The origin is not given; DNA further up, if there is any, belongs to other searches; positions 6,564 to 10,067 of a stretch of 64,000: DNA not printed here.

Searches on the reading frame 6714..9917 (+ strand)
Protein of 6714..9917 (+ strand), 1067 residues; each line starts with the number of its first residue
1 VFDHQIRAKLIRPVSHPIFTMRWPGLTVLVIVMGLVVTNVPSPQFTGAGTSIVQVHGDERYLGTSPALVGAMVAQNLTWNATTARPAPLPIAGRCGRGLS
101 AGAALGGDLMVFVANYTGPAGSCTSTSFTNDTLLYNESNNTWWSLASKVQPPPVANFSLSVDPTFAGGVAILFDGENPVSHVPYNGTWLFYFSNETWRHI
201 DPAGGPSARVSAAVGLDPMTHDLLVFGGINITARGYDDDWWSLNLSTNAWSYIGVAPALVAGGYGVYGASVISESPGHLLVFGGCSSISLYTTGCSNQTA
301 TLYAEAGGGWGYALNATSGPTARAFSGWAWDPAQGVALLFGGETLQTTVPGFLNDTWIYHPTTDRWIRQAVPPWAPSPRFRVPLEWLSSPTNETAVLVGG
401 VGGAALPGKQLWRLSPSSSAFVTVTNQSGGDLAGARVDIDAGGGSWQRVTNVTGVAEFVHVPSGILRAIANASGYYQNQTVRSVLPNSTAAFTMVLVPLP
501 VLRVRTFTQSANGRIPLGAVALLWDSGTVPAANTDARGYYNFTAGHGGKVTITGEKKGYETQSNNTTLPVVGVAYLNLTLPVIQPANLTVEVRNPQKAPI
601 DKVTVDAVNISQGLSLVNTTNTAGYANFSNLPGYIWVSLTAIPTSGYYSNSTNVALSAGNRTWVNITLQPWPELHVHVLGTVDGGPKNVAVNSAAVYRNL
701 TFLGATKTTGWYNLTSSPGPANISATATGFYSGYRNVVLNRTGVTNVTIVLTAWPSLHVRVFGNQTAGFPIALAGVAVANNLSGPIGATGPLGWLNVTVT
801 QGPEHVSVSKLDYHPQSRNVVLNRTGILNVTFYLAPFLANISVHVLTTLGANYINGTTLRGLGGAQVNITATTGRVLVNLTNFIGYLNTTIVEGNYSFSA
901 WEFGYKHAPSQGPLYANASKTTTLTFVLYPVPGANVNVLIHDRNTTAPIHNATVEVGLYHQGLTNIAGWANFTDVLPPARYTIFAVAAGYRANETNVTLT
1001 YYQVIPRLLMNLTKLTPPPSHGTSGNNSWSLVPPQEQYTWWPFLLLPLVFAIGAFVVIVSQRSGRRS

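Call 76: search_protein_families(library=pfam, proteins=[window:6714-9917:+], max_evalue=0.001)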
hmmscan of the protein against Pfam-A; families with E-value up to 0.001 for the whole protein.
window:6714-9917:+ (1067 aa): 8 families
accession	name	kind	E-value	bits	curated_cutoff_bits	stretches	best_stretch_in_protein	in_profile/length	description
PF13620.12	CarboxypepD_reg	-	3.4e-28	98.3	32.3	3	588-669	2-82/82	Carboxypeptidase regulatory-like domain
PF24681.1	Kelch_KLHDC2_KLHL20_DRC7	-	7e-20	71.7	50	2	166-253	7-94/221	KLHDC2/KLHL20/DRC7 Kelch-repeats domain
PF24981.1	Beta-prop_ATRN-LZTR1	-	9.4e-15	55.1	50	1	125-404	10-283/289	Attractin/LZTR1 beta-propeller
PF13418.12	Kelch_4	-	1.3e-12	47.8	21.6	0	337-369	15-43/49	Galactose oxidase, central domain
PF13415.12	Kelch_3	-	2.6e-11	43.8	22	0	123-162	11-48/48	Galactose oxidase, central domain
PF13715.12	CarbopepD_reg_2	-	7.1e-10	39.2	32.2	0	521-568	17-64/88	CarboxypepD_reg-like domain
PF13964.12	Kelch_6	-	7.8e-06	26.1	25.3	0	221-254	12-44/50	Kelch motif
PF24025.1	Ig_DR_A0283-like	-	5.5e-05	23.9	27.1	0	585-631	6-53/102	DR_A0283-like, Ig-like domain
